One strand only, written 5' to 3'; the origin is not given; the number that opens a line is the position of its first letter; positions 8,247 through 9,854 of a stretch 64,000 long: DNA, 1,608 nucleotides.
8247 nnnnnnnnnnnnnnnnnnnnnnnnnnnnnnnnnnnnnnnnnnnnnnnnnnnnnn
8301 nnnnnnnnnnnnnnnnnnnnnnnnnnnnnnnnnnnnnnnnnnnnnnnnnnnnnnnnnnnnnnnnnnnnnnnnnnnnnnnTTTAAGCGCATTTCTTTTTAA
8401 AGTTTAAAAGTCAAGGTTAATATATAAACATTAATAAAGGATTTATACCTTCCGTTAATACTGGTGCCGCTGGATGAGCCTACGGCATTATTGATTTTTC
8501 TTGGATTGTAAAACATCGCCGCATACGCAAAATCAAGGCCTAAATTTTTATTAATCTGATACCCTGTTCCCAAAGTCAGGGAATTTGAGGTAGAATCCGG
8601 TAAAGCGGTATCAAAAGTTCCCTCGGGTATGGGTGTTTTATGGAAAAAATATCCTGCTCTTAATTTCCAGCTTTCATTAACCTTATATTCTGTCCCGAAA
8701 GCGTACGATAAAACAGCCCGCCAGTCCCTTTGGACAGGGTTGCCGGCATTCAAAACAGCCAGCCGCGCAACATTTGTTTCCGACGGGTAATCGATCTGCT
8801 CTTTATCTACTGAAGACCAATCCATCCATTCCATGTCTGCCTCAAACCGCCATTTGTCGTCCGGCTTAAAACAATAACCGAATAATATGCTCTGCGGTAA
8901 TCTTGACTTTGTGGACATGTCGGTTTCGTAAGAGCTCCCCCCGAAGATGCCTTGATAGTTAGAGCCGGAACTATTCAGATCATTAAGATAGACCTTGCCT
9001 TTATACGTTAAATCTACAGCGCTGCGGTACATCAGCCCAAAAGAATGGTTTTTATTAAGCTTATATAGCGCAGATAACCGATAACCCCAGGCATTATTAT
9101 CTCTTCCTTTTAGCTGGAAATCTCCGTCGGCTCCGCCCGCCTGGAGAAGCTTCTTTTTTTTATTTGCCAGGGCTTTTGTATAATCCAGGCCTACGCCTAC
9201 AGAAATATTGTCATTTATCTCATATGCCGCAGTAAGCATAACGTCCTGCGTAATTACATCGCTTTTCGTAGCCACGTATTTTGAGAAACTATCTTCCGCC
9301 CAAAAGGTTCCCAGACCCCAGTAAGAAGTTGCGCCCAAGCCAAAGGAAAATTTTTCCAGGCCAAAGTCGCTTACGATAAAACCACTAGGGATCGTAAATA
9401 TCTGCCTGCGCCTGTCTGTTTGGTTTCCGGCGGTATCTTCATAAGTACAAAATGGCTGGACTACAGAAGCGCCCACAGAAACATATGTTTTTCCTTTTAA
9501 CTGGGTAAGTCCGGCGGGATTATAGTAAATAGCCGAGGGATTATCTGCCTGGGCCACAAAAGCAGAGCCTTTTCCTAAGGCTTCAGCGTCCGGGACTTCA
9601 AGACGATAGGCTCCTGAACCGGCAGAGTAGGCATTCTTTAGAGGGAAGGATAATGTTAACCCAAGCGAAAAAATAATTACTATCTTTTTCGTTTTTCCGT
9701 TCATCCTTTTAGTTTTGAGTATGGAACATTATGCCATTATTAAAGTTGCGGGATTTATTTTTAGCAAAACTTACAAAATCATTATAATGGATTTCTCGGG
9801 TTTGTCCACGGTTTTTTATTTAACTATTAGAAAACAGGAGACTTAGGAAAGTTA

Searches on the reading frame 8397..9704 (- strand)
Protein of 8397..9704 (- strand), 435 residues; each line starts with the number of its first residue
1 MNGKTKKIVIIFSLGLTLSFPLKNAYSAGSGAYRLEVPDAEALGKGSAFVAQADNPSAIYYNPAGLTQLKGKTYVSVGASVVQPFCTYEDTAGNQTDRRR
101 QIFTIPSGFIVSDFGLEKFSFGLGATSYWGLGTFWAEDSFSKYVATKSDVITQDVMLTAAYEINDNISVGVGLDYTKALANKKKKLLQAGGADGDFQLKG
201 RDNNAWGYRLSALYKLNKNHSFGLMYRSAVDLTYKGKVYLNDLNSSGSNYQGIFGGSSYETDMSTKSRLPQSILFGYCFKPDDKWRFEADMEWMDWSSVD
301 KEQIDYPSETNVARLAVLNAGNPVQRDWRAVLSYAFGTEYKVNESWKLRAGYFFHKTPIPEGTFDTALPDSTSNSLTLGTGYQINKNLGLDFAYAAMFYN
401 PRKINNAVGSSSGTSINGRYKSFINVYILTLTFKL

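Call 3: search_protein_families(library=pfam, proteins=[window:8397-9704:-], max_evalue=0.1)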
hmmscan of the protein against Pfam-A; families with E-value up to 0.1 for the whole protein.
window:8397-9704:- (435 aa): 4 families
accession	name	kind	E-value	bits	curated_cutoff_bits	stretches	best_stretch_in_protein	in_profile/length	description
PF03349.22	Toluene_X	-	5.4e-64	216.6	29.7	1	37-432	15-418/421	Outer membrane protein transport protein (OMPP1/FadL/TodX)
PF10677.15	DUF2490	-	1.4e-05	25.3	29.8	0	374-398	152-176/186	Protein of unknown function (DUF2490)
PF13505.12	OMP_b-brl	-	0.00024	21.8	28.7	0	189-355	28-153/175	Outer membrane protein beta-barrel domain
PF11383.14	DUF3187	-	0.039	13.6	24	0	330-394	237-297/320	Protein of unknown function (DUF3187)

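Call 4: search_protein_families(library=ncbifam, proteins=[window:8397-9704:-], max_evalue=0.1)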
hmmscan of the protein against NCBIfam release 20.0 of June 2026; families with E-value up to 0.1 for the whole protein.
window:8397-9704:- (435 aa): 7 families
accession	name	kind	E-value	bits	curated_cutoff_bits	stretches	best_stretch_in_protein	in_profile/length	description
NF007988.0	PRK10716.1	equivalog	5.6e-27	94.5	585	1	27-405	25-412/435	long-chain fatty acid transporter FadL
NF033709.1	PorV_fam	subfamily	8.8e-15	55.1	90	1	38-402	11-314/326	PorV/PorQ family protein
NF050080.1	pilus_FilD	exception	1.1e-14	53.6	970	1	207-397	287-500/549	putative pilus system OmpP1/FadL family transporter FilD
NF053685.1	BamG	equivalog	1.8e-13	50.3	250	1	44-306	27-286/397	BamG family beta-barrel-assembly machinery protein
NF052325.1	PorVQ2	equivalog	2.4e-06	26.7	325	1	40-76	36-72/354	putative type IX sorting system protein PorV2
NF041571.1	alkn_up_AupA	equivalog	0.00081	18.1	840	1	267-359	278-363/444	alkane uptake protein AupA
NF033710.1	T9SS_OM_PorV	equivalog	0.001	18.3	250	1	332-395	295-346/367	type IX secretion system outer membrane channel protein PorV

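Call 59: list_cluster_members(proteins=[P0001, window:8397-9704:-, window:4471-4839:-])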
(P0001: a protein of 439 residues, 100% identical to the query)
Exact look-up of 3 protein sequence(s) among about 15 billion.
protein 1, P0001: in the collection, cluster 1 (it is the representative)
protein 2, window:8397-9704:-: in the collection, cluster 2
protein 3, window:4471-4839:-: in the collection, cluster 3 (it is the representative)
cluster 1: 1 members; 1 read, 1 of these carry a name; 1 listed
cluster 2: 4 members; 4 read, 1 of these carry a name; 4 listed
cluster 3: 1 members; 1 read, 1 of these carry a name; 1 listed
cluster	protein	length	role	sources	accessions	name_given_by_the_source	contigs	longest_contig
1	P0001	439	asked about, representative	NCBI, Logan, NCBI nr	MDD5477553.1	MAG: radical SAM protein [Candidatus Omnitrophica bacterium] | radical SAM protein [Candidatus Omnitrophota bacterium]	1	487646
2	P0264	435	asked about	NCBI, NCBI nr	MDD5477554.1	MAG: outer membrane protein transport protein [Candidatus Omnitrophica bacterium] | outer membrane protein transport protein [Candidatus Omnitrophota bacterium]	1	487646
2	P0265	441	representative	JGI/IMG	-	-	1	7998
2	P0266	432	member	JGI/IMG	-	-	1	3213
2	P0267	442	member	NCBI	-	-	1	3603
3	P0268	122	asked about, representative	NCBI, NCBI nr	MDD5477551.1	MAG: response regulator [Candidatus Omnitrophica bacterium] | response regulator [Candidatus Omnitrophota bacterium]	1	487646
